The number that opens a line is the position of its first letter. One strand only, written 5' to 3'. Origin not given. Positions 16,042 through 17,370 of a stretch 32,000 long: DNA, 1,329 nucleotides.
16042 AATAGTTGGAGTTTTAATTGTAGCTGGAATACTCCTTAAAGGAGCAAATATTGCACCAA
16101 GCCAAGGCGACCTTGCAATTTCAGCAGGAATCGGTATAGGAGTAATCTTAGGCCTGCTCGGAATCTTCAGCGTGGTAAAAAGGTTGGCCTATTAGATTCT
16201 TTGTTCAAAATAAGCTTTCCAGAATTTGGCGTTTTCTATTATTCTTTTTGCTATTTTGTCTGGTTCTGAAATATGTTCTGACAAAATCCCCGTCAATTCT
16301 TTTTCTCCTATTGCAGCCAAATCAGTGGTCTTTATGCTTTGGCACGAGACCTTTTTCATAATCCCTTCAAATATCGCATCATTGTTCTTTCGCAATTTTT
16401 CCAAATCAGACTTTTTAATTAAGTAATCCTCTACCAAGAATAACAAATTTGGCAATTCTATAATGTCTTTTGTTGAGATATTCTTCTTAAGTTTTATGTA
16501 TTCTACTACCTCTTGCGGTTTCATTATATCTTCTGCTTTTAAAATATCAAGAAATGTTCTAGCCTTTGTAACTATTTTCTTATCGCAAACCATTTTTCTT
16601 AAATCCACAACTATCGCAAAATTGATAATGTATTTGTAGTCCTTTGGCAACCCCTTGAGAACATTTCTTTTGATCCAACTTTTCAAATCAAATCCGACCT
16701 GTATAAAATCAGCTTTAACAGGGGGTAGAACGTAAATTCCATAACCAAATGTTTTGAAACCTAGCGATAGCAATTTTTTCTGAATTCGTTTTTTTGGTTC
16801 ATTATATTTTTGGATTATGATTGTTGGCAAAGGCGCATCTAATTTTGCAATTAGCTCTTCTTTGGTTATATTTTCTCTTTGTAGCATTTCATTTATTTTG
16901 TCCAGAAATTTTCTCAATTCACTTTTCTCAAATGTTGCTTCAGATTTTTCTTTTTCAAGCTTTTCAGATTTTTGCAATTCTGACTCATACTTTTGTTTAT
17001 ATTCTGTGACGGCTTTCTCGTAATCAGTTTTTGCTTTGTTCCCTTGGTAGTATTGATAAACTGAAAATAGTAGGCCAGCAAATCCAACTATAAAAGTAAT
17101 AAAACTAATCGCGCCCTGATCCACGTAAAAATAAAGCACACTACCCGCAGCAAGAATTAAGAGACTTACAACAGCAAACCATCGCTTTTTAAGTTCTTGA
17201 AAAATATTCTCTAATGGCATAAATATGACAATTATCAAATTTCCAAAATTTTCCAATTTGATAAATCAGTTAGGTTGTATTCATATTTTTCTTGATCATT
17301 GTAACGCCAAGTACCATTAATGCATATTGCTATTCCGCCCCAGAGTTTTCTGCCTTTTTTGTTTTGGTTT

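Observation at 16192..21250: Type III R-M operon extended by a membrane-anchored coiled-coil protein and led by an RHH gene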

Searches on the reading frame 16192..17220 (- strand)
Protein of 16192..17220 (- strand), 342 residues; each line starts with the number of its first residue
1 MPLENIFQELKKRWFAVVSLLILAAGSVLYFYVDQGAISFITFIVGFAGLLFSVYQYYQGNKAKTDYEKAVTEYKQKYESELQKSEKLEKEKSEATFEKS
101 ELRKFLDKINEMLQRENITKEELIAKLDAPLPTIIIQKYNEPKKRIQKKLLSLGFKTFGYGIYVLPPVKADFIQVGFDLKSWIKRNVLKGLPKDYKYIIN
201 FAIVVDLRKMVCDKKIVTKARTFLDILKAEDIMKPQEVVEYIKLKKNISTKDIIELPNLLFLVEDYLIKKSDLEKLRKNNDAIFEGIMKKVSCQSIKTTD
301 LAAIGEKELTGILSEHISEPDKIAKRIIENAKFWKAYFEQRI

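Call 3: search_protein_families(library=pfam, proteins=[window:16192-17220:-], max_evalue=0.01)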
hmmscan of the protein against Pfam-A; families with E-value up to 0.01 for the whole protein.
window:16192-17220:- (342 aa): 0 families

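Call 4: search_protein_families(library=padloc, proteins=[window:16192-17220:-], max_evalue=0.01)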
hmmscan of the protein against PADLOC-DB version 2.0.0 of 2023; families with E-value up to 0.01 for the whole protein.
window:16192-17220:- (342 aa): 0 families

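Call 7: find_homologous_proteins(query=window:16192-17220:-, max_evalue=0.001)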
Query window:16192-17220:- (342 aa): 13 proteins with E <= 0.001 among 7604 candidates.
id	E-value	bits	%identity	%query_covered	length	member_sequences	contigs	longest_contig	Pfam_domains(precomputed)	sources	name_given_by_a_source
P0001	6.0e-215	731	100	100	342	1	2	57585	-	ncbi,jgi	jgi:hypothetical protein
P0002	5.1e-108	379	53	97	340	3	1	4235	-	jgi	-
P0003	1.2e-99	352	53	92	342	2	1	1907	-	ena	-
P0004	5.5e-99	350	51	97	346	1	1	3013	-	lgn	-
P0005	2.8e-81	291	45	98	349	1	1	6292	-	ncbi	ncbi:MAG: hypothetical protein ACYCO0_05065 [Candidatus Micrarchaeaceae archaeon]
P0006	2.3e-77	279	44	97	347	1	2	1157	-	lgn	-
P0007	1.2e-75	273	43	97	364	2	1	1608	-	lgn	-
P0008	1.4e-75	273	42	92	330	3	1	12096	-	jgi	jgi:hypothetical protein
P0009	1.3e-74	269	45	89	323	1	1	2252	-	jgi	jgi:hypothetical protein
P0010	4.3e-68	248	41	99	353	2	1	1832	-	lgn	-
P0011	1.8e-53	200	42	81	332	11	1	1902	-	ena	-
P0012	5.3e-28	116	32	71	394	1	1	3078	-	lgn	-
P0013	1.9e-24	105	32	53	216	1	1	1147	-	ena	-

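Call 8: find_encoding_contigs(protein=P0008, flank=10000, max_places=3)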
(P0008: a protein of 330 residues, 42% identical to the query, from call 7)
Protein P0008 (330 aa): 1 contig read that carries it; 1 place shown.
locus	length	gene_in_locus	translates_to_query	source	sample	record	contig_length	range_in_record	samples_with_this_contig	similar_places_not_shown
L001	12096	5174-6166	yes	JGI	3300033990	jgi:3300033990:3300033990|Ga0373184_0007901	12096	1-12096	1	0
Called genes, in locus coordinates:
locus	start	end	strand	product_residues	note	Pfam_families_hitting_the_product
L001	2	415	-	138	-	?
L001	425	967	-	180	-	PF02542:YgbB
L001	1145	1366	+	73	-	-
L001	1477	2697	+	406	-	-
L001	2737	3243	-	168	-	PF00856:SET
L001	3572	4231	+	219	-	-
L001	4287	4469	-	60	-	-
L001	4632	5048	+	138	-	-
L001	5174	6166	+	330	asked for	-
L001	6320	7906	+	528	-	PF00004:AAA (faint), PF05872:HerA_C (faint), PF12846:AAA_10 (faint), PF13401:AAA_22 (faint)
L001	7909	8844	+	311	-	PF14082:SduA_C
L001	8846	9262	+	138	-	-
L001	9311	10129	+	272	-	PF15515:MvaI_BcnI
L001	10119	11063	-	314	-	PF01555:N6_N4_Mtase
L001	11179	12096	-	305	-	?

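Call 9: find_encoding_contigs(protein=P0005, flank=10000, max_places=3)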
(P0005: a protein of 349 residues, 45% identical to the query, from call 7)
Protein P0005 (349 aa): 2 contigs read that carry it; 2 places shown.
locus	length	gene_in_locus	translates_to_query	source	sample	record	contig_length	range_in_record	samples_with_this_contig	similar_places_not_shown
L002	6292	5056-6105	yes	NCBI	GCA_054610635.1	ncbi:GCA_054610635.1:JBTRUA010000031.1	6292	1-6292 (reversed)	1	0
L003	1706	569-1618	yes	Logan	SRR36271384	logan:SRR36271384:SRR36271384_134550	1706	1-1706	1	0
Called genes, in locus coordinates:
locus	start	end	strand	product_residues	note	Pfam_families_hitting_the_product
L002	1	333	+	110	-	PF01555:N6_N4_Mtase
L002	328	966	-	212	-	PF15514:ThaI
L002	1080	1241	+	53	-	-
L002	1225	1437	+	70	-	-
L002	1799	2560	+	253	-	-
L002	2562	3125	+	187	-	-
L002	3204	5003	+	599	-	PF13401:AAA_22 (weak)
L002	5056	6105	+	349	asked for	-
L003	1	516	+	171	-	?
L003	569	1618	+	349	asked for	-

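Call 10: find_encoding_contigs(protein=P0002, flank=10000, max_places=3)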
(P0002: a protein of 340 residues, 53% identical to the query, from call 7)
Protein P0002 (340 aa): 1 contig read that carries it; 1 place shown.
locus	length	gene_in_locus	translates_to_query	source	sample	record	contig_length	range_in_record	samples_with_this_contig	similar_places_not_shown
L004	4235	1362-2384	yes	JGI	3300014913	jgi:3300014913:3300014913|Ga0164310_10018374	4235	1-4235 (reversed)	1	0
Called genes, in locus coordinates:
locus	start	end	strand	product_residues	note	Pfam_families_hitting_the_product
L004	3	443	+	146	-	?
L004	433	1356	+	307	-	PF01555:N6_N4_Mtase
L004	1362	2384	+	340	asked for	-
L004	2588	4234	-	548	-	?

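Call 11: find_encoding_contigs(protein=P0004, flank=10000, max_places=3)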
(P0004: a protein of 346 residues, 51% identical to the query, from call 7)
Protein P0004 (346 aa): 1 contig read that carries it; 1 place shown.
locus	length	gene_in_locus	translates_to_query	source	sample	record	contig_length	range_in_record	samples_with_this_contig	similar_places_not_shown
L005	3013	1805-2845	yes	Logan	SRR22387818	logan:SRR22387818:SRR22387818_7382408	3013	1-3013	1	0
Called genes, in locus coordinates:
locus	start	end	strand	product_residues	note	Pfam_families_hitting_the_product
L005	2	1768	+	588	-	?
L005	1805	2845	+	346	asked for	-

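Call 12: find_encoding_contigs(protein=P0012, flank=10000, max_places=3)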
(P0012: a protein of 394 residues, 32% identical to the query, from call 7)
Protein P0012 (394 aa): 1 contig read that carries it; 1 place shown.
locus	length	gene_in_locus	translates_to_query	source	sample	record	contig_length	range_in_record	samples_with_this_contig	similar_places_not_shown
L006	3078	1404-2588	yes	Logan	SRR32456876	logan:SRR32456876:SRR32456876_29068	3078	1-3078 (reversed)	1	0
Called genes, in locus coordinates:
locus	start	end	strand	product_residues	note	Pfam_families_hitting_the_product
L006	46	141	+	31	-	-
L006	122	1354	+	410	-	PF14082:SduA_C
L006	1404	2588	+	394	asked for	-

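Call 13: find_encoding_contigs(protein=P0009, flank=10000, max_places=3)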
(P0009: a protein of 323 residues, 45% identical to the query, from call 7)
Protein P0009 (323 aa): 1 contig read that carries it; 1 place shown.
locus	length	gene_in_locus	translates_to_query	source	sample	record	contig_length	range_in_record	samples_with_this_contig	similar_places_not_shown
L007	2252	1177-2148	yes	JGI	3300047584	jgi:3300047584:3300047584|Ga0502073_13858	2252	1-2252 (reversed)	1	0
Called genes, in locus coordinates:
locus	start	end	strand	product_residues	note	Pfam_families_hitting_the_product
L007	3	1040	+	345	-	?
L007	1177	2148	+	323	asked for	-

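Call 14: find_encoding_contigs(protein=P0001, flank=10000, max_places=3)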
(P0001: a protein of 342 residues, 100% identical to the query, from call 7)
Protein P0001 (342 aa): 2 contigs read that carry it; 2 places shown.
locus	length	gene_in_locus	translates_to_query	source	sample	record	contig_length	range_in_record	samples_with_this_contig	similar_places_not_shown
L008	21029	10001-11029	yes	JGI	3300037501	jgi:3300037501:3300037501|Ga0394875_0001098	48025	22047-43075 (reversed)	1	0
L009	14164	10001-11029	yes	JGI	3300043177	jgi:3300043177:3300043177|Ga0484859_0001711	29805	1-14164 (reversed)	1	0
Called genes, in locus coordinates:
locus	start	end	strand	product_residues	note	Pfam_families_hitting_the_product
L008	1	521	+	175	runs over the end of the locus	PF08617:CGI-121 (weak)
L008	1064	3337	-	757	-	PF00270:DEAD, PF04851:ResIII, PF21210:RNA_helicase_helical, PF00271:Helicase_C, PF02732:ERCC4, PF12826:HHH_2, PF14520:HHH_5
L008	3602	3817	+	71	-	PF00125:Histone, PF15511:CENP-T_C (weak), PF00808:CBFD_NFYB_HMF, PF02969:TAF (weak), PF15630:CENP-S (weak)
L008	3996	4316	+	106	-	-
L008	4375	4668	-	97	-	-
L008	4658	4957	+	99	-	-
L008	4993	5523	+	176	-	-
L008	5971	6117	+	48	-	-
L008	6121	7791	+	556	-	PF01555:N6_N4_Mtase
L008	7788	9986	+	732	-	PF00270:DEAD, PF01637:ATPase_2 (weak), PF04851:ResIII, PF18766:SWI2_SNF2, PF25199:nSTAND_NTPase5 (faint), PF27151:YagJ (weak)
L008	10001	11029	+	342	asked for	-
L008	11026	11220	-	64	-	-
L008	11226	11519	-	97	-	PF01870:Hjc (weak), PF04471:Mrr_cat (weak)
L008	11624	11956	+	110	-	PF04182:B-block_TFIIIC (faint), PF13601:HTH_34, PF03551:PadR (weak)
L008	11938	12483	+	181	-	-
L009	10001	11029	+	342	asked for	-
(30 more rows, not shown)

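Call 19: search_protein_families(library=pfam, proteins=[L005:2-1768:+, L007:3-1040:+, L002:3204-5003:+, L004:3-443:+, L004:433-1356:+, L001:4632-5048:+, L001:6320-7906:+, L006:122-1354:+, L003:1-516:+, L002:2562-3125:+], max_evalue=0.01)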
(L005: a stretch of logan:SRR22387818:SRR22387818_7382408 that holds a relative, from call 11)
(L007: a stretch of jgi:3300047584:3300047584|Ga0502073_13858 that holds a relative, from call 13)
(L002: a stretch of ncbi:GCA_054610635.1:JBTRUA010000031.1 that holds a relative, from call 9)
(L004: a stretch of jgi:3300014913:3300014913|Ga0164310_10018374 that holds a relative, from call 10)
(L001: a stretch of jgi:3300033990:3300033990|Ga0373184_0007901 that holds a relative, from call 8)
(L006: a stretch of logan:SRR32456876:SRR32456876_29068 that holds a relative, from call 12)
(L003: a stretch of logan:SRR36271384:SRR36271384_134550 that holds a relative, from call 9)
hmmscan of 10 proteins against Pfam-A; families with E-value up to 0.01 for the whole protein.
L005:2-1768:+ (588 aa): 2 families
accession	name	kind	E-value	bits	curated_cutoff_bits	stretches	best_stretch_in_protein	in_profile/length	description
PF00271.37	Helicase_C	-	6.4e-06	26.8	23.5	1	139-220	31-109/110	Helicase conserved C-terminal domain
PF04851.21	ResIII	-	1.2e-05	25.7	22.5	1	4-48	119-163/164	Type III restriction enzyme, res subunit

L007:3-1040:+ (345 aa): 1 family
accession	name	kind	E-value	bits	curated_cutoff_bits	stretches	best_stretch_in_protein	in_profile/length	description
PF05872.18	HerA_C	-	0.0018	17.5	22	1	33-110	250-334/502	Helicase HerA-like C-terminal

L002:3204-5003:+ (599 aa): 13 families
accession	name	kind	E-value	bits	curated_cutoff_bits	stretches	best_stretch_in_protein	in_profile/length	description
PF13401.12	AAA_22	-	1.4e-07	32.3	27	1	110-317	5-106/130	AAA domain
PF05872.18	HerA_C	-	6.6e-05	22.2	22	1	288-349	253-319/502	Helicase HerA-like C-terminal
PF24883.2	NPHP3_N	-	0.00026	21.7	24.8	1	102-142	13-56/164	Nephrocystin 3, N-terminal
PF01637.24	ATPase_2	-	0.00047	20.5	33.2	1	101-140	11-51/225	ATPase domain predominantly from Archaea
PF13191.12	AAA_16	-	0.00062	20.7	32.6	1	109-156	24-65/167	AAA ATPase domain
PF24389.1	ORC-CDC6-like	-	0.0028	16.9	27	1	90-130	15-52/571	ORC-CDC6-like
PF00005.33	ABC_tran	-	0.0031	18.6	25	1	110-141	11-42/137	ABC transporter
PF01580.24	FtsK_SpoIIIE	-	0.0035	17.3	24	1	98-131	26-60/221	FtsK/SpoIIIE family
PF01935.23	DUF87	-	0.0056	17.2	23.2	0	115-249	28-176/220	Helicase HerA, central domain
PF13555.12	AAA_29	-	0.0061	16.7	27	0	109-127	21-39/61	P-loop containing region of AAA domain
PF13545.12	HTH_Crp_2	-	0.0066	16.8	27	0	465-492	38-67/70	Crp-like helix-turn-helix domain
PF20720.3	nSTAND3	-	0.0066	16.6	27.2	0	108-136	15-43/155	Novel STAND NTPase 3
PF09848.15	SLFN-g3_helicase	-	0.009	15.8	24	0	288-308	75-95/354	Schlafen group 3, DNA/RNA helicase domain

L004:3-443:+ (146 aa): 0 families

L004:433-1356:+ (307 aa): 5 families
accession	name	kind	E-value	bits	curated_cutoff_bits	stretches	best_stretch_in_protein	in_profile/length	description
PF01555.25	N6_N4_Mtase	-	3.1e-53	181.4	26.7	1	73-288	1-221/221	DNA methylase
PF13847.12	Methyltransf_31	-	0.00027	21.1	27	0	248-292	3-50/145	Methyltransferase domain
PF01170.24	UPF0020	-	0.00033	20.8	22.3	0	249-284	29-64/197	RMKL-like, methyltransferase domain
PF08241.18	Methyltransf_11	-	0.00059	20.9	21.2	0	100-120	75-95/95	Methyltransferase domain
PF13649.12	Methyltransf_25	-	0.0054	17.8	27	0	252-292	1-43/97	Methyltransferase domain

L001:4632-5048:+ (138 aa): 0 families

L001:6320-7906:+ (528 aa): 11 families
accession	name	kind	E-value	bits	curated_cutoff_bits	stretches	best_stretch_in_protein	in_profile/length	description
PF13401.12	AAA_22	-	1.2e-06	29.4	27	1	12-226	5-107/130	AAA domain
PF12846.13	AAA_10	-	1.3e-06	28.1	27.5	1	193-262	241-311/362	AAA-like domain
PF05872.18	HerA_C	-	1.3e-06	27.8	22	1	190-264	255-332/502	Helicase HerA-like C-terminal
PF00004.35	AAA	-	3.2e-06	28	21.2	1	173-253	42-129/131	ATPase family associated with various cellular activities (AAA)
PF13191.12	AAA_16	-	4.8e-05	24.4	32.6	1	11-218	24-158/167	AAA ATPase domain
PF01935.23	DUF87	-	5.2e-05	23.9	23.2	0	14-36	25-47/220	Helicase HerA, central domain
PF01580.24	FtsK_SpoIIIE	-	0.00013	22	24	1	2-33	28-60/221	FtsK/SpoIIIE family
PF04851.21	ResIII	-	0.00025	21.4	22.5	1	10-233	21-161/164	Type III restriction enzyme, res subunit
PF01637.24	ATPase_2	-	0.0022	18.3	33.2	0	5-218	13-134/225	ATPase domain predominantly from Archaea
PF13173.12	AAA_14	-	0.0073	16.7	27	0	12-52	2-42/129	AAA domain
PF25201.1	nSTAND6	-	0.0075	16.7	27.7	0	7-37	15-43/148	Novel STAND NTPase 6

L006:122-1354:+ (410 aa): 1 family
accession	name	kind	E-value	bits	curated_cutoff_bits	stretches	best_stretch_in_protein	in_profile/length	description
PF14082.12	SduA_C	-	6.3e-26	91.9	27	1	238-397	3-159/159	Shedu protein SduA, C-terminal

L003:1-516:+ (171 aa): 1 family
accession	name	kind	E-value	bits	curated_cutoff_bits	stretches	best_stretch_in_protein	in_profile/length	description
PF13545.12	HTH_Crp_2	-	0.0011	19.3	27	1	37-64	38-67/70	Crp-like helix-turn-helix domain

L002:2562-3125:+ (187 aa): 2 families
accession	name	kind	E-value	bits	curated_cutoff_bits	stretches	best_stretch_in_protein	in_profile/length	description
PF10137.14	CAP12-PCTIR_TIR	-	0.0002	21.8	24.7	1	20-102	1-90/119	CAP12/Pycsar effector protein, TIR domain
PF13676.11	TIR_2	-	0.0069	17.3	28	0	21-88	1-69/122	TIR domain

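Call 20: search_protein_families(library=padloc, proteins=[L005:2-1768:+, L007:3-1040:+, L002:3204-5003:+, L004:3-443:+, L004:433-1356:+, L001:4632-5048:+, L001:6320-7906:+, L006:122-1354:+, L002:1799-2560:+, L002:2562-3125:+], max_evalue=0.01)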
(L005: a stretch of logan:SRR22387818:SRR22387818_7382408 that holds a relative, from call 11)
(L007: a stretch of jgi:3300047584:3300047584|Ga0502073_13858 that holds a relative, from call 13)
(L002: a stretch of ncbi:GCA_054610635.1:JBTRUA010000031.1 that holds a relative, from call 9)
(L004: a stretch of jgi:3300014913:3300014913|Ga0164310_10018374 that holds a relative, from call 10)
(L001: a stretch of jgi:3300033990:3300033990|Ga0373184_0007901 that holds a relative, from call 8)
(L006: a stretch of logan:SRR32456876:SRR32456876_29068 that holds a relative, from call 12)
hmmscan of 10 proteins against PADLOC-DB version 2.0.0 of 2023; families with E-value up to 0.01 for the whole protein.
L005:2-1768:+ (588 aa): 4 families
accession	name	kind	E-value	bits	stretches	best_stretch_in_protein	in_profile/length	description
PDLC03650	REase_III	-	1.7e-18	64.4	2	13-236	227-437/898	Type III restriction enzyme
PDLC03653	REase_III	-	4.5e-17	59.5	1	13-238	262-487/883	Type III restriction enzyme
PDLC03652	REase_III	-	3.4e-13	46.5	1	63-222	222-390/809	Type III restriction enzyme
PDLC03648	REase_III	-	1.7e-07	27.8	1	146-222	281-356/871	Type III restriction enzyme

L007:3-1040:+ (345 aa): 1 family
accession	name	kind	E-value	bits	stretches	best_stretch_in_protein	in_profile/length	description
PDLC04140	mad8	-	0.0012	16.4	1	24-109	177-263/314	mads_8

L002:3204-5003:+ (599 aa): 1 family
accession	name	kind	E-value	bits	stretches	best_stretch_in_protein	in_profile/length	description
PDLC04140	mad8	-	4.6e-09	34.2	1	105-362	22-264/314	mads_8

L004:3-443:+ (146 aa): 0 families

L004:433-1356:+ (307 aa): 75 families (the best 25 are shown)
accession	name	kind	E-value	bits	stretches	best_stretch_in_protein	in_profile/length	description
PDLC03350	MTase_II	-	2.7e-150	498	1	2-300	4-305/312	Type II methyltransferase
PDLC03353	MTase_II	-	7.5e-79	262.9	1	51-297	6-257/260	Type II methyltransferase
PDLC03259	MTase_II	-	7e-43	145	1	56-288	5-253/423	Type II methyltransferase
PDLC03371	MTase_II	-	7.9e-42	141.6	1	48-293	4-255/260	Type II methyltransferase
PDLC03283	MTase_II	-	1e-41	141.4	1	55-299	5-280/352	Type II methyltransferase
PDLC03387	MTase_II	-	7.1e-38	128.4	2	138-301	132-286/289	Type II methyltransferase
PDLC03260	MTase_II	-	2e-37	126.9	2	152-293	178-310/349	Type II methyltransferase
PDLC03299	MTase_II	-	6.8e-35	119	1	47-293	8-260/296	Type II methyltransferase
PDLC03295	MTase_II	-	5.6e-33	112.7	1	53-294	2-270/292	Type II methyltransferase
PDLC03246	MTase_II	-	3.8e-30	103.3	1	47-285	104-361/376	Type II methyltransferase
PDLC03363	MTase_II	-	1.7e-26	91.3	2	202-295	27-123/294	Type II methyltransferase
PDLC03230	MTase_II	-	3.3e-26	90.4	1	48-296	29-288/360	Type II methyltransferase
PDLC03320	MTase_II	-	2.3e-25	87.4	2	216-299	197-283/289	Type II methyltransferase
PDLC03236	MTase_II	-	6.5e-24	82.3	1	52-290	648-899/912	Type II methyltransferase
PDLC03216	MTase_II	-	7e-24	82.5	1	49-300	6-264/364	Type II methyltransferase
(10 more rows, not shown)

L001:4632-5048:+ (138 aa): 0 families

L001:6320-7906:+ (528 aa): 3 families
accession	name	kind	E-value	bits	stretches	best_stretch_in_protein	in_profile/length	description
PDLC04140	mad8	-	1.4e-11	42.5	1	7-296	22-298/314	mads_8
PDLC04100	HerA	-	3.1e-08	30.7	1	155-266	401-519/580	-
PDLC02185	HerA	-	6.7e-07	26.4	1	122-266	378-525/585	-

L006:122-1354:+ (410 aa): 11 families
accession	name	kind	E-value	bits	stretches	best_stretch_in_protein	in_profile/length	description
PDLC00384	SduA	-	1.3e-21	74.9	2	75-248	124-300/476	DUF4263 domain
PDLC00391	SduA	-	1.2e-20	72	1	168-404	142-399/402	DUF4263 domain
PDLC00388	SduA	-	3.2e-19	67.3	1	209-408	190-397/402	DUF4263 domain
PDLC00380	SduA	-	4.2e-19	66.4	1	25-407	87-468/480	DUF4263 domain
PDLC00402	SduA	-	2.5e-17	61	1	196-407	135-334/354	DUF4263 domain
PDLC00400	SduA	-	2.2e-15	54.9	1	211-407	100-296/308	DUF4263 domain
PDLC00394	SduA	-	6e-15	53.2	1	287-403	263-382/392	DUF4263 domain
PDLC00399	SduA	-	9.2e-11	39.7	1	288-405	262-369/375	DUF4263 domain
PDLC00405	SduA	-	2.2e-09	35.2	1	219-404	137-309/323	DUF4263 domain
PDLC00382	SduA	-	9.1e-09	33.2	1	218-406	124-322/336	DUF4263 domain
PDLC00406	SduA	-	1.1e-07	30.2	1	344-408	261-326/326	DUF4263 domain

L002:1799-2560:+ (253 aa): 0 families

L002:2562-3125:+ (187 aa): 1 family
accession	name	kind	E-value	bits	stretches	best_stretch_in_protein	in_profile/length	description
PDLC00436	ThsB1|ThsB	-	0.0052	14.3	1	11-103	28-121/183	TIR-like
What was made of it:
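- L006 behind Shedu SduA (calls 12, 19, 20)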

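Call 22: find_encoding_contigs(protein=P0003, flank=10000, max_places=3)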
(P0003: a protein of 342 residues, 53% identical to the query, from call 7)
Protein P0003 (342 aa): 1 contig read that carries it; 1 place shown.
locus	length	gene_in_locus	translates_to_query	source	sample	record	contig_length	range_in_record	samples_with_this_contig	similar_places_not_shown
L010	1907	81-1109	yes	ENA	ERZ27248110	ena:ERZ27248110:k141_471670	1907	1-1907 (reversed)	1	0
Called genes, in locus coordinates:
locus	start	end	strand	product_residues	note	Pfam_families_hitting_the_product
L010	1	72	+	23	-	?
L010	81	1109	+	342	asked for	-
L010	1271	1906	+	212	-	?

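Call 23: find_encoding_contigs(protein=P0011, flank=10000, max_places=3)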
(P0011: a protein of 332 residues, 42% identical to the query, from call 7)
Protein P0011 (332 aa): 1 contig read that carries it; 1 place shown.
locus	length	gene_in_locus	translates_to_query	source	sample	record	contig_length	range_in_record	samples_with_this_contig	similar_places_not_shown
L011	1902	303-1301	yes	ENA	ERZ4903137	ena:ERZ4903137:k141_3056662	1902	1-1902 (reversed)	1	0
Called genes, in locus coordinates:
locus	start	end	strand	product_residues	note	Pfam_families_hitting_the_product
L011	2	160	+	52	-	?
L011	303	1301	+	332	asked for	-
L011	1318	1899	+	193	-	PF06821:Ser_hydrolase (weak)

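Call 24: find_encoding_contigs(protein=P0010, flank=10000, max_places=3)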
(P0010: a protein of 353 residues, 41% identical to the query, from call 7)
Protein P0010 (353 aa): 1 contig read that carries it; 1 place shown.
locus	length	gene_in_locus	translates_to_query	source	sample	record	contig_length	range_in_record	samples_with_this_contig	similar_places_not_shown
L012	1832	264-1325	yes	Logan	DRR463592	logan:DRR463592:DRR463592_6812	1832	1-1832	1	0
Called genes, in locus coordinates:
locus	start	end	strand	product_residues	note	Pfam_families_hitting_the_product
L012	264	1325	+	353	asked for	-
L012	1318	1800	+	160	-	PF00782:DSPc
